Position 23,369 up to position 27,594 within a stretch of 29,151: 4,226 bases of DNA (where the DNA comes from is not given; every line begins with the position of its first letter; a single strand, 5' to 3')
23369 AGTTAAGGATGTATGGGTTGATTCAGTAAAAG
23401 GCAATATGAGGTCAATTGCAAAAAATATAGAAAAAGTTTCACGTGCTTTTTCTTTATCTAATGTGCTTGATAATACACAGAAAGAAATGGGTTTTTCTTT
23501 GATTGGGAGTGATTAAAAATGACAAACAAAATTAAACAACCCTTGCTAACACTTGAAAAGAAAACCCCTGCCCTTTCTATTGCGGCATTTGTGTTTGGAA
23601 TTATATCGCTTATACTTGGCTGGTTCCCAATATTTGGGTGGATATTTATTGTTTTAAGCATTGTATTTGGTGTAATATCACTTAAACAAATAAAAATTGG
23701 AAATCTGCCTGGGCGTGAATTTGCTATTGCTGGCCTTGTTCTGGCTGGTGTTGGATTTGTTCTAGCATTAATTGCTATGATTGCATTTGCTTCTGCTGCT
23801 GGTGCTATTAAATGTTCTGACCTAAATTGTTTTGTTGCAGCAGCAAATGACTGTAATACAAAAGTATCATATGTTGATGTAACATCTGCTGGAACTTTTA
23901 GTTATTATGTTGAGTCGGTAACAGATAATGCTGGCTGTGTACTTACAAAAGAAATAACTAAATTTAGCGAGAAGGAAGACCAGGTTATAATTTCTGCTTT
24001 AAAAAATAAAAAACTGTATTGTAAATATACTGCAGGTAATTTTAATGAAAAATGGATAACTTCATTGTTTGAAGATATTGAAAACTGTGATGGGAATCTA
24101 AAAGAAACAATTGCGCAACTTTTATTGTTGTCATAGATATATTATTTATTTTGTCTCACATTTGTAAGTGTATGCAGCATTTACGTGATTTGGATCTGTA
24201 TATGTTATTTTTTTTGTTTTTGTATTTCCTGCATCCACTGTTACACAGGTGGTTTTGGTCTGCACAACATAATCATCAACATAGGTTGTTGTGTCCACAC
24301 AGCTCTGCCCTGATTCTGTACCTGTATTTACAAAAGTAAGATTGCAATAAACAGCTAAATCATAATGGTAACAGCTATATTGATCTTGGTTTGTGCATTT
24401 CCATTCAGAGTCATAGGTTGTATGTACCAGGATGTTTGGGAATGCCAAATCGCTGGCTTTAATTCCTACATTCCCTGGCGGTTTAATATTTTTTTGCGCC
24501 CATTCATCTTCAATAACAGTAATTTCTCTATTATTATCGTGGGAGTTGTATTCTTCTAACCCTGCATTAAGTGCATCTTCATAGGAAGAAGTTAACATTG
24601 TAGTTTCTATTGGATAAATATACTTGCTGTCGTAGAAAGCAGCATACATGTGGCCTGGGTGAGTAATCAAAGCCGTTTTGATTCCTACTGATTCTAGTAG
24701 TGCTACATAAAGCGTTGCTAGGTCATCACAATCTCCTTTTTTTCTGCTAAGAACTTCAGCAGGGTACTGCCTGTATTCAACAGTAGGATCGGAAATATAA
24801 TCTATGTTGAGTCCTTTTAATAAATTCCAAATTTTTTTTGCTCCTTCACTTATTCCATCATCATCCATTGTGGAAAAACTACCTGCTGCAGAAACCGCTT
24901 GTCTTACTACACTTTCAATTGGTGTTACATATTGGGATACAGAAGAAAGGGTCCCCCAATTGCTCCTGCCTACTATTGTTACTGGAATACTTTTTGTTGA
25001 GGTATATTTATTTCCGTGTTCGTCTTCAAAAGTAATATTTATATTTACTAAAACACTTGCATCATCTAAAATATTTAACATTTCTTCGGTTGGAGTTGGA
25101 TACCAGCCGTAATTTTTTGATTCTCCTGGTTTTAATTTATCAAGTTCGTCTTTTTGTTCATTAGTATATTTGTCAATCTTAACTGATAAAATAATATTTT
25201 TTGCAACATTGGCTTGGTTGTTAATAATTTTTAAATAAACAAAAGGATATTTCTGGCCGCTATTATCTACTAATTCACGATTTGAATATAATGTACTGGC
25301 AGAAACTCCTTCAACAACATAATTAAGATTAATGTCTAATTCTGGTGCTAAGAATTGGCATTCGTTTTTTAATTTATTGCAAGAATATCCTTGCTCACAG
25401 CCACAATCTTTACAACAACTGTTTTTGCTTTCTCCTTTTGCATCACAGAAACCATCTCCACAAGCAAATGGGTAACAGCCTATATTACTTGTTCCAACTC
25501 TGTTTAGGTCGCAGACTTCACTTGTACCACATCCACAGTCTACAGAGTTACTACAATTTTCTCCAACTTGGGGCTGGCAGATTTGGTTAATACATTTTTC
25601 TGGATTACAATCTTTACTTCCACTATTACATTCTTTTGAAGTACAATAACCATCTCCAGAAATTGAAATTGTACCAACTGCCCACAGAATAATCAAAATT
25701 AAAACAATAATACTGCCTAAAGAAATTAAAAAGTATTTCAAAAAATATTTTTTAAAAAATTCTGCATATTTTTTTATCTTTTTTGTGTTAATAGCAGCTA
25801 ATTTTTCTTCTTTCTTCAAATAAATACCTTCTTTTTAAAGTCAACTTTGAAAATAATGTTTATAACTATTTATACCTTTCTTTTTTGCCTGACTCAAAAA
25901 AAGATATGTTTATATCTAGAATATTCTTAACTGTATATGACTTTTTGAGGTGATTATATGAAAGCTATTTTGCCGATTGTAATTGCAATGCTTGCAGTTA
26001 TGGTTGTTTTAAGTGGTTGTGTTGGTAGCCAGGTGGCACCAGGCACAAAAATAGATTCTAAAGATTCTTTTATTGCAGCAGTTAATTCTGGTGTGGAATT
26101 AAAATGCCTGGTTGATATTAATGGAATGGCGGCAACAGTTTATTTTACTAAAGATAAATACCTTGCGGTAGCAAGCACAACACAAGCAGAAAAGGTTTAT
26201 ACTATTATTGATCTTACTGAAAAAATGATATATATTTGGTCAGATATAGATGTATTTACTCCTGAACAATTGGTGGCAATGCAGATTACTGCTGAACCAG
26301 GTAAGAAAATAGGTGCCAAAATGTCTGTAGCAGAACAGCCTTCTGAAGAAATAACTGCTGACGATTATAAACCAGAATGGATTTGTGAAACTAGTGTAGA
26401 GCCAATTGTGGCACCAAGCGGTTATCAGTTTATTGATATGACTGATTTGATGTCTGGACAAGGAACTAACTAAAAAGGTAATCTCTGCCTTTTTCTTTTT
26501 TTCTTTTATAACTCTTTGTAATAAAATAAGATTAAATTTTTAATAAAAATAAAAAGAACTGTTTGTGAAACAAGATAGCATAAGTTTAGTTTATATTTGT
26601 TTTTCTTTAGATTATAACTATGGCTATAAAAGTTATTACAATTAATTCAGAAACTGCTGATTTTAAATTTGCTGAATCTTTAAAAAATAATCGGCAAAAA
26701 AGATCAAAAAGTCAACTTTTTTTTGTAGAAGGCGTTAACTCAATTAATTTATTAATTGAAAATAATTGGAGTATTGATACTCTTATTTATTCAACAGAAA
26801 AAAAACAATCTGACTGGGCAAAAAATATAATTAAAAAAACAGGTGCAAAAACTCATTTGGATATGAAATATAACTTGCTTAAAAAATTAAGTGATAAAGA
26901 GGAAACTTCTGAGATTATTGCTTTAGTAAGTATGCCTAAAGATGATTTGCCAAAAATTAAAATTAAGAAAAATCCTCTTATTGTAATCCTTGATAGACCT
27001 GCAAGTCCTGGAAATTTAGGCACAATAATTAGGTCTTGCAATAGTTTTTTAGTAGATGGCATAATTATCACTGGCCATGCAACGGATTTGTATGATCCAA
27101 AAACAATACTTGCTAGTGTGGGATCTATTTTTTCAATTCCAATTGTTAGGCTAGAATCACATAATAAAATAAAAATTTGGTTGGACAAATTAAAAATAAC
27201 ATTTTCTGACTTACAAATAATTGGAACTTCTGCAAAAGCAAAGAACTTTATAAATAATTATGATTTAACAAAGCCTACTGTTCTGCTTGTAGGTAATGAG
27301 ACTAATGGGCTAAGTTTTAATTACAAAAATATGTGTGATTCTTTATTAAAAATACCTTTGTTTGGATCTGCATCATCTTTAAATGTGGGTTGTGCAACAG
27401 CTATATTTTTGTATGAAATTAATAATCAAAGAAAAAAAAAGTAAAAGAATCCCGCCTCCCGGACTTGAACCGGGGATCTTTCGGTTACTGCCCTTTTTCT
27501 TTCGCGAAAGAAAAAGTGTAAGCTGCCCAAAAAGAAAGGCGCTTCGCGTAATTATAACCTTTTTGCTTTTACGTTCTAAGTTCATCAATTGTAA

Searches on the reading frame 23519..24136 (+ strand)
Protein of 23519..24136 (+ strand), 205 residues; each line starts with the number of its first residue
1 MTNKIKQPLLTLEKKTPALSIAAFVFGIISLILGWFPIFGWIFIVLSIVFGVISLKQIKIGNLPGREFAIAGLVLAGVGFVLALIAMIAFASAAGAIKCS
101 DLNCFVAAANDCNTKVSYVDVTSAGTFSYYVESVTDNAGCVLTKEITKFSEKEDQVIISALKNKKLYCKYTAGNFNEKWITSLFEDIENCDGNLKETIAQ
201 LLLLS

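Call 55: search_protein_families(library=pfam, proteins=[window:23519-24136:+])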
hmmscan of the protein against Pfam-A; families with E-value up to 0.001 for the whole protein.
window:23519-24136:+ (205 aa): 1 family
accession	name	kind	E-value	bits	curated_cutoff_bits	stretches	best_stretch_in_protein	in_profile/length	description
PF13828.11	DUF4190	-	1.9e-09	37.6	35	1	19-85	1-61/62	Domain of unknown function (DUF4190)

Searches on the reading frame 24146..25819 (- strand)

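Call 7: search_protein_families(library=pfam, proteins=[window:24146-25819:-])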
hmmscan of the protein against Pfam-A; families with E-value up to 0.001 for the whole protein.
window:24146-25819:- (557 aa): 1 family
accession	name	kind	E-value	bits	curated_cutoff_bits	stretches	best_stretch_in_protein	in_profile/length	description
PF01841.26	Transglut_core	-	3.5e-08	34.1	23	1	323-387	15-77/108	Transglutaminase-like superfamily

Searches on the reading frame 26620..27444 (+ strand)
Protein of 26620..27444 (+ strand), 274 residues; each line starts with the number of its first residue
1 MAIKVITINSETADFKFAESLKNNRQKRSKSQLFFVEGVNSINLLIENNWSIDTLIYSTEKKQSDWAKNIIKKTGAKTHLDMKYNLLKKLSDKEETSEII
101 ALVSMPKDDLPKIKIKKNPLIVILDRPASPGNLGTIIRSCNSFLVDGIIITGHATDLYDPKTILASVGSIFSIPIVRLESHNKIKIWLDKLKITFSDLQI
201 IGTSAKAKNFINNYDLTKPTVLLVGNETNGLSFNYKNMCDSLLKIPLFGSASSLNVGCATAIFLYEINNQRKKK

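Call 7: search_protein_families(library=pfam, proteins=[window:26620-27444:+])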
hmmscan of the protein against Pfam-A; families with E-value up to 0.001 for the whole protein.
window:26620-27444:+ (274 aa): 3 families
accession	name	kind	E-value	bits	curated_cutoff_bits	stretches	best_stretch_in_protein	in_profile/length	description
PF00588.24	SpoU_methylase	-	3.2e-34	118.5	29.7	1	120-265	2-142/142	SpoU rRNA Methylase family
PF22655.1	SpoU_sub_bind_like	-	9.8e-14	52.1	27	1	13-98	2-87/90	SpoU L30e-like domain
PF22435.1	MRM3-like_sub_bind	-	4.8e-10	40.1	27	1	16-101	5-84/84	MRM3-like substrate binding domain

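Call 13: find_encoding_contigs(protein=window:26620-27444:+, flank=10000, max_places=10)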
Protein window:26620-27444:+ (274 aa): 5 contigs read that carry it; 5 places shown.
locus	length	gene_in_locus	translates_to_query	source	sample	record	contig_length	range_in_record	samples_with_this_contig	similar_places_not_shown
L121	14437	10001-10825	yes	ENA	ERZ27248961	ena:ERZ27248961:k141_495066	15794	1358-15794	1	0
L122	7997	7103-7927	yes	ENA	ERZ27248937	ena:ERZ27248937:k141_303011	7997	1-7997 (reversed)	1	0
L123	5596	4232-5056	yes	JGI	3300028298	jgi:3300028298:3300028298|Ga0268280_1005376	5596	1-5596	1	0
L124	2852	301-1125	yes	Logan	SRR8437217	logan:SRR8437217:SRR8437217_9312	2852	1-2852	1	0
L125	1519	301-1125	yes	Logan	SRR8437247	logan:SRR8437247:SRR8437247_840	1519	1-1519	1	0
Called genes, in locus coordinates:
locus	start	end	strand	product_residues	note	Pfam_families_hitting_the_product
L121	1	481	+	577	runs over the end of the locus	-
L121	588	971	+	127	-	-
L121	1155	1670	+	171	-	-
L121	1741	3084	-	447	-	PF01266:DAO (faint), PF03486:HI0933_like (weak), PF07992:Pyr_redox_2 (faint), PF21688:FAD-depend_C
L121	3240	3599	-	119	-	PF02452:PemK_toxin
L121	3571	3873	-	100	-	PF26688:RHH_12 (weak)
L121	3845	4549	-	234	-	PF01978:TrmB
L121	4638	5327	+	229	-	PF09335:VTT_dom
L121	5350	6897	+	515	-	-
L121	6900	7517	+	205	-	PF13828:DUF4190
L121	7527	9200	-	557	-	PF01841:Transglut_core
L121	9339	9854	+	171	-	-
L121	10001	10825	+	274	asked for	PF22435:MRM3-like_sub_bind, PF22655:SpoU_sub_bind_like, PF00588:SpoU_methylase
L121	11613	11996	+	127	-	PF03479:PCC (weak)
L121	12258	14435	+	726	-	?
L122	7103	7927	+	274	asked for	PF22435:MRM3-like_sub_bind, PF22655:SpoU_sub_bind_like, PF00588:SpoU_methylase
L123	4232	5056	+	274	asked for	PF22435:MRM3-like_sub_bind, PF22655:SpoU_sub_bind_like, PF00588:SpoU_methylase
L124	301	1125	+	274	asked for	PF22435:MRM3-like_sub_bind, PF22655:SpoU_sub_bind_like, PF00588:SpoU_methylase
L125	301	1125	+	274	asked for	PF22435:MRM3-like_sub_bind, PF22655:SpoU_sub_bind_like, PF00588:SpoU_methylase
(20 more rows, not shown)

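Call 15: find_homologous_proteins(query=window:26620-27441:+, max_evalue=1e-20)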
Query window:26620-27441:+ (274 aa): 2612 proteins with E <= 1e-20 among 3618 candidates; the best 120 are listed.
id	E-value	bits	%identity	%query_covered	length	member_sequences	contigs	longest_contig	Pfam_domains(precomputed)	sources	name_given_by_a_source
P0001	1.1e-172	590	100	100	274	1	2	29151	PF22655.2,PF22435.2,PF00588.25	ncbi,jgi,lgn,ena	-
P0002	4.9e-107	375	62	98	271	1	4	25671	PF22655.2,PF22435.2,PF00588.25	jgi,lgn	-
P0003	3.6e-102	359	62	99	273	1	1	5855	PF22655.2,PF22435.2,PF00588.25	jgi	-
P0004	7.7e-102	358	61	99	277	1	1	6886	PF22655.2,PF22435.2,PF00588.25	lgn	-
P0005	1.3e-97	344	61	99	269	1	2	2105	PF22655.2,PF22435.2,PF00588.25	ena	-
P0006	1.7e-97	344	62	97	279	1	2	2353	PF22655.2,PF22435.2,PF00588.25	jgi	jgi:23S rRNA (uridine2479-2'-O)-methyltransferase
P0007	2.1e-97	344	59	100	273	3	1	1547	PF22655.2,PF22435.2,PF00588.25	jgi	-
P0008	2.3e-97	343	58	97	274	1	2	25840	PF22655.2,PF22435.2,PF00588.25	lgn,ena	-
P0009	6.0e-97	342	59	99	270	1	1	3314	PF22655.2,PF22435.2,PF00588.25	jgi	jgi:23S rRNA (uridine2479-2'-O)-methyltransferase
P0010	2.0e-96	340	59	99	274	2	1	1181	PF22655.2,PF22435.2,PF00588.25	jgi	jgi:23S rRNA (uridine2479-2'-O)-methyltransferase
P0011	5.2e-96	339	60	98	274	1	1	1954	PF22655.2,PF22435.2,PF00588.25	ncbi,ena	-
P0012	1.0e-95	338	58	99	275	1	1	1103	PF22655.2,PF22435.2,PF00588.25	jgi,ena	-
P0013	1.1e-95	338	55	99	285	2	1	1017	PF22655.2,PF22435.2,PF00588.25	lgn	-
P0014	6.4e-95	335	56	99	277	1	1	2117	PF22655.2,PF22435.2,PF00588.25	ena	-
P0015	7.0e-95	335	55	99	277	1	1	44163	PF22655.2,PF22435.2,PF00588.25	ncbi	-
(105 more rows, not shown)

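Call 19: list_cluster_members(proteins=[window:26620-27441:+, window:7293-8765:+, window:28232-28612:+])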
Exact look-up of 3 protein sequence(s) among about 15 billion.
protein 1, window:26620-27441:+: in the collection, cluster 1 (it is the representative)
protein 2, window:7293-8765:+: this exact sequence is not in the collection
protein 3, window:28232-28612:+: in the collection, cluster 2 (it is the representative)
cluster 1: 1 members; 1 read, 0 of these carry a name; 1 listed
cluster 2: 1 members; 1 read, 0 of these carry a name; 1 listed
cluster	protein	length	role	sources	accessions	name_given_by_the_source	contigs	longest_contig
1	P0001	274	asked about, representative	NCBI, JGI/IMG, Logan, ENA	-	-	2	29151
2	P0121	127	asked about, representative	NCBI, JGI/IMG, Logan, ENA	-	-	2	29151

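Call 21: find_homologous_proteins(query=P0121, max_evalue=0.00001)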
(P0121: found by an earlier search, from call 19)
Query P0121 (127 aa): 4 proteins with E <= 0.00001 among 10 candidates.
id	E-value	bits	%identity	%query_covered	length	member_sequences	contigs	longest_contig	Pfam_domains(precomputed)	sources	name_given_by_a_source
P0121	9.9e-78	276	100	100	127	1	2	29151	PF03479.21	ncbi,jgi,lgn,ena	-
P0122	2.5e-64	232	84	100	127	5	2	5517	PF03479.21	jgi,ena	jgi:hypothetical protein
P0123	6.4e-62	225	79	100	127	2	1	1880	PF03479.21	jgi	jgi:hypothetical protein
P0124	3.0e-53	197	72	100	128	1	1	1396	PF03479.21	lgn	-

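Call 22: find_encoding_contigs(protein=P0122, flank=10000, max_places=10)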
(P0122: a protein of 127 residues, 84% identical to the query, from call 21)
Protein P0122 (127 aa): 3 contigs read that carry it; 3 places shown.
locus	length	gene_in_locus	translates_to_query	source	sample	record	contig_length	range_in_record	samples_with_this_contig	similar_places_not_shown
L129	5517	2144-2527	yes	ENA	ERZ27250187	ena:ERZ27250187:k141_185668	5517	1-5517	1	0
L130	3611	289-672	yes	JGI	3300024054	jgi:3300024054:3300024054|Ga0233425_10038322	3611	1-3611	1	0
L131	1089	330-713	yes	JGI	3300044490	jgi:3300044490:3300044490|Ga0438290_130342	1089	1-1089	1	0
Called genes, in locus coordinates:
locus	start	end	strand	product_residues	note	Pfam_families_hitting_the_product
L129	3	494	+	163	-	?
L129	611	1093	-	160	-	-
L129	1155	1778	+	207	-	PF07690:MFS_1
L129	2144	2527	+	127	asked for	PF03479:PCC (weak)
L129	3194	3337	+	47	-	PF26688:RHH_12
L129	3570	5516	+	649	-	?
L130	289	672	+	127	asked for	PF03479:PCC (weak)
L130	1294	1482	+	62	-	PF26688:RHH_12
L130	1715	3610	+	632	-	?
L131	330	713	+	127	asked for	PF03479:PCC (weak)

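Call 23: find_encoding_contigs(protein=P0123, flank=10000, max_places=10)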
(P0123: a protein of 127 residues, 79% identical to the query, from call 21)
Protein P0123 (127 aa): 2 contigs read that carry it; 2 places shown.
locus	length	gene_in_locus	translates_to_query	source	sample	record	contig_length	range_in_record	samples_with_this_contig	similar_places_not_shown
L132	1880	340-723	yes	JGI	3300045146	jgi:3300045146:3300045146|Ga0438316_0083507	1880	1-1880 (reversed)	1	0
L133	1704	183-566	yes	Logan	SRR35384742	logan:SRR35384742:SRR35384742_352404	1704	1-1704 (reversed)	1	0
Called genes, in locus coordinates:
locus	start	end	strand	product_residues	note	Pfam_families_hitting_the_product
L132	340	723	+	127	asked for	PF03479:PCC (weak)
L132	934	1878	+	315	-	?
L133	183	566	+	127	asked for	PF03479:PCC (weak)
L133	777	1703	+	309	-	?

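Call 24: find_encoding_contigs(protein=P0124, flank=10000, max_places=10)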
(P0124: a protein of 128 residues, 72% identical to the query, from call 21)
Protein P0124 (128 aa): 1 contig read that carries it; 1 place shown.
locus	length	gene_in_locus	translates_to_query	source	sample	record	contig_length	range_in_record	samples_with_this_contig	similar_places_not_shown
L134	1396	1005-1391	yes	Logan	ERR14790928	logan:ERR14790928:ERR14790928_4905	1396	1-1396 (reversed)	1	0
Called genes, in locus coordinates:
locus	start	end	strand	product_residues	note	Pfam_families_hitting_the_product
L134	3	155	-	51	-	?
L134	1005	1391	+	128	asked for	PF03479:PCC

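Call 63: find_encoding_contigs(protein=P0002, flank=6000, max_places=3)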
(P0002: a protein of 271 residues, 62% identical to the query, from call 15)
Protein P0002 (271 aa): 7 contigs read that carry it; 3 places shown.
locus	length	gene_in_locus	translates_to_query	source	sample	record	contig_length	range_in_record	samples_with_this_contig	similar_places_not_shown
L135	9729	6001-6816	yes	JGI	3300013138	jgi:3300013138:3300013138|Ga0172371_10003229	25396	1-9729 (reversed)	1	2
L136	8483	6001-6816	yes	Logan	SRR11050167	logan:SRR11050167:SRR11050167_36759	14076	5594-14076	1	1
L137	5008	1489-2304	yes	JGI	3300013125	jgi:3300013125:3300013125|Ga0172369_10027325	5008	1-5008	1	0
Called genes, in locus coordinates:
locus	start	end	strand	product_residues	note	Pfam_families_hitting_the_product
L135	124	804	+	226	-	-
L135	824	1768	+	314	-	-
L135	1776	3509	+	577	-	-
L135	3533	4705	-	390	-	-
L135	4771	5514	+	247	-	-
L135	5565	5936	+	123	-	PF01230:HIT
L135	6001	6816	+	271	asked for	PF22435:MRM3-like_sub_bind, PF22655:SpoU_sub_bind_like, PF00588:SpoU_methylase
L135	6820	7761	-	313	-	PF02661:Fic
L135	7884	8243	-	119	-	-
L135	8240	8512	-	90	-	-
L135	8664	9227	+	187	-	PF00583:Acetyltransf_1 (weak), PF13527:Acetyltransf_9 (weak)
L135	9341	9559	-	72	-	-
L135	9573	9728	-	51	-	?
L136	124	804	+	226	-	-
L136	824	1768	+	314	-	-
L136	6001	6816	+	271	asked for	PF22435:MRM3-like_sub_bind, PF22655:SpoU_sub_bind_like, PF00588:SpoU_methylase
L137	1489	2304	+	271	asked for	PF22435:MRM3-like_sub_bind, PF22655:SpoU_sub_bind_like, PF00588:SpoU_methylase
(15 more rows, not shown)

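Call 64: find_encoding_contigs(protein=P0004, flank=6000, max_places=3)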
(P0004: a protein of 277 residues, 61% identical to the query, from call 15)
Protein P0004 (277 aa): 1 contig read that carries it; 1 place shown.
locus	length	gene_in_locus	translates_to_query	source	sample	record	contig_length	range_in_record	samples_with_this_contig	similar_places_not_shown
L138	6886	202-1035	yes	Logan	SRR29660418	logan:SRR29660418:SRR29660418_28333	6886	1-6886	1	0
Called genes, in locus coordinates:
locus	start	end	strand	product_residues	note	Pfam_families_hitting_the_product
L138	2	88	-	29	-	?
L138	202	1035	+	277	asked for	PF22435:MRM3-like_sub_bind, PF22655:SpoU_sub_bind_like, PF00588:SpoU_methylase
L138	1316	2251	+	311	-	PF01207:Dus, PF00977:His_biosynth (weak)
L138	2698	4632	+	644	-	PF07719:TPR_2 (faint), PF13181:TPR_8 (faint), PF13174:TPR_6 (faint), PF25062:ARM_TT21_N, PF00515:TPR_1 (weak), PF14559:TPR_19 (weak), PF00515:TPR_1 (weak), PF13414:TPR_11 (weak), +8 more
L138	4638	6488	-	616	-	PF02934:GatB_N, PF02938:GAD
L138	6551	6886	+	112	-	?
